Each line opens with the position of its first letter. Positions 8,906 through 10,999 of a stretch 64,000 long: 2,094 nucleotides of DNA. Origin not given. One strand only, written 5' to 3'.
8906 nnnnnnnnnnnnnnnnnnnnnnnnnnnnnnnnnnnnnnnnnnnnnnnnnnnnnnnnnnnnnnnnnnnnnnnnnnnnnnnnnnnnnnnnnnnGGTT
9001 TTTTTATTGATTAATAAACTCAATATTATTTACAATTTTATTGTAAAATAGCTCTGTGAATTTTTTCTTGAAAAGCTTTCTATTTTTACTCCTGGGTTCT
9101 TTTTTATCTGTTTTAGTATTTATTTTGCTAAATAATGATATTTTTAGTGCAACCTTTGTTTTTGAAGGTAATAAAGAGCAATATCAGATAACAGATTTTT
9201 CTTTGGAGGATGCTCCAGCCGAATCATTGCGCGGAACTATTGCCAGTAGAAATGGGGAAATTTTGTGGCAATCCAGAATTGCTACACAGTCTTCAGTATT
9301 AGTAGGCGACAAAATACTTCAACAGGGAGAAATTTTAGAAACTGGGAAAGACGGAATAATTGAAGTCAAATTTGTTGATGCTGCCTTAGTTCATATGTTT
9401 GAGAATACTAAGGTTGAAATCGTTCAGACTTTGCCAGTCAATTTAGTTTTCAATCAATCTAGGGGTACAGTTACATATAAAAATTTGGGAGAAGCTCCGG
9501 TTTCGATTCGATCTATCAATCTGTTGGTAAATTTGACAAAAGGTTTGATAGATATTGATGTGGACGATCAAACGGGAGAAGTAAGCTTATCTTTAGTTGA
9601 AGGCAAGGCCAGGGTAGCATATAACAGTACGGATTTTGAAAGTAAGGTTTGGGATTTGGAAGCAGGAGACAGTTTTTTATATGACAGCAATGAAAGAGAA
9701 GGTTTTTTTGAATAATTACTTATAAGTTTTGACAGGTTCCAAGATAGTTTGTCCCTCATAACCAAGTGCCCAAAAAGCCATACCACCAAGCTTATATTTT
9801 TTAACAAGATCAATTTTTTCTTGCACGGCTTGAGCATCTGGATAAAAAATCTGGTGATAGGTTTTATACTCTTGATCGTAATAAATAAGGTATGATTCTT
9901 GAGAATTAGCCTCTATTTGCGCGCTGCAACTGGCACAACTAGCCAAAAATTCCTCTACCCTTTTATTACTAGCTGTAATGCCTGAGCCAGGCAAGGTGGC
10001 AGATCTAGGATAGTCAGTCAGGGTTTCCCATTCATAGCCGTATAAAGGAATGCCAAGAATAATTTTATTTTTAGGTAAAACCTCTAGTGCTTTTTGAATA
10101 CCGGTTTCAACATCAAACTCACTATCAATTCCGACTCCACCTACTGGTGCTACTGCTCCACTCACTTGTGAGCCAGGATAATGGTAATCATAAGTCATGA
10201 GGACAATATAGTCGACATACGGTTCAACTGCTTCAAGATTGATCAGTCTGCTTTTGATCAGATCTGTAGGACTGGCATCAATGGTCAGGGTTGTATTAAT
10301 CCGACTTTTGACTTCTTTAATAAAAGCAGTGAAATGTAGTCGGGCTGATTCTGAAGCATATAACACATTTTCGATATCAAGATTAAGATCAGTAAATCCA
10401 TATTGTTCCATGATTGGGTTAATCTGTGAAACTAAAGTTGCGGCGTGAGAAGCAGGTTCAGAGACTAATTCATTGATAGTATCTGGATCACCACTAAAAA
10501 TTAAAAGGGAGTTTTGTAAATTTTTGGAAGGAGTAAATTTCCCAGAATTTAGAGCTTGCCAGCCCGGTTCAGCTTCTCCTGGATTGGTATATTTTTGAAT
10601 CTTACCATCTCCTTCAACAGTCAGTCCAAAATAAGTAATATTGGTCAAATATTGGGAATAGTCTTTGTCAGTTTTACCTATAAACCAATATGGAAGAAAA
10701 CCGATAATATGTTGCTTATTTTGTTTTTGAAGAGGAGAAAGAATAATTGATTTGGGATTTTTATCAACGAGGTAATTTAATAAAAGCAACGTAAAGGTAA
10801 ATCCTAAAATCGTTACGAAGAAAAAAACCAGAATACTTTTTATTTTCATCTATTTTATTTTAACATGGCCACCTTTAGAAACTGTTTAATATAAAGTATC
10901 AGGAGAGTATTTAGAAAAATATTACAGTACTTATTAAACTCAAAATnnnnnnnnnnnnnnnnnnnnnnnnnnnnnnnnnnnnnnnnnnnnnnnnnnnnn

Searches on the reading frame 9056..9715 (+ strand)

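Call 10: search_protein_families(library=pfam, proteins=[window:9056-9715:+], max_evalue=0.01)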
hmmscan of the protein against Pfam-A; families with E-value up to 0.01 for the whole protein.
window:9056-9715:+ (219 aa): 1 family
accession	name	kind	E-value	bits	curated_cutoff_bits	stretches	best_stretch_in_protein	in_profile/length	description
PF04773.18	FecR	-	0.0091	16.9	24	0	94-185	3-96/97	FecR protein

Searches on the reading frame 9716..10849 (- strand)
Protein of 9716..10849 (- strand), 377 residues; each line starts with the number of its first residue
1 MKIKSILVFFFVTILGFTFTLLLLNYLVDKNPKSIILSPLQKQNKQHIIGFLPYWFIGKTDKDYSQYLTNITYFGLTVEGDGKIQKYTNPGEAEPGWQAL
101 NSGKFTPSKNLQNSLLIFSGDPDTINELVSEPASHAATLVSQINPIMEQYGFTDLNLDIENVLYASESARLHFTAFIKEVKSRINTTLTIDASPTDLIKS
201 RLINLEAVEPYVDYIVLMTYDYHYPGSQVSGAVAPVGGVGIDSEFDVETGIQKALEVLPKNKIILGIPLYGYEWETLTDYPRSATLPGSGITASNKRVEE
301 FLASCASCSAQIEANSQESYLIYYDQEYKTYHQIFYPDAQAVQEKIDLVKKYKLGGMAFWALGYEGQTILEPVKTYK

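Call 10: search_protein_families(library=pfam, proteins=[window:9716-10849:-], max_evalue=0.01)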
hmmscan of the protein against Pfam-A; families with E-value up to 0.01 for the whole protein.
window:9716-10849:- (377 aa): 1 family
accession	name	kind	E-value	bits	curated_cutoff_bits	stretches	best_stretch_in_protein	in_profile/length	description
PF00704.34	Glyco_hydro_18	-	5.5e-31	108.8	29.6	1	50-364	4-316/317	Glycosyl hydrolases family 18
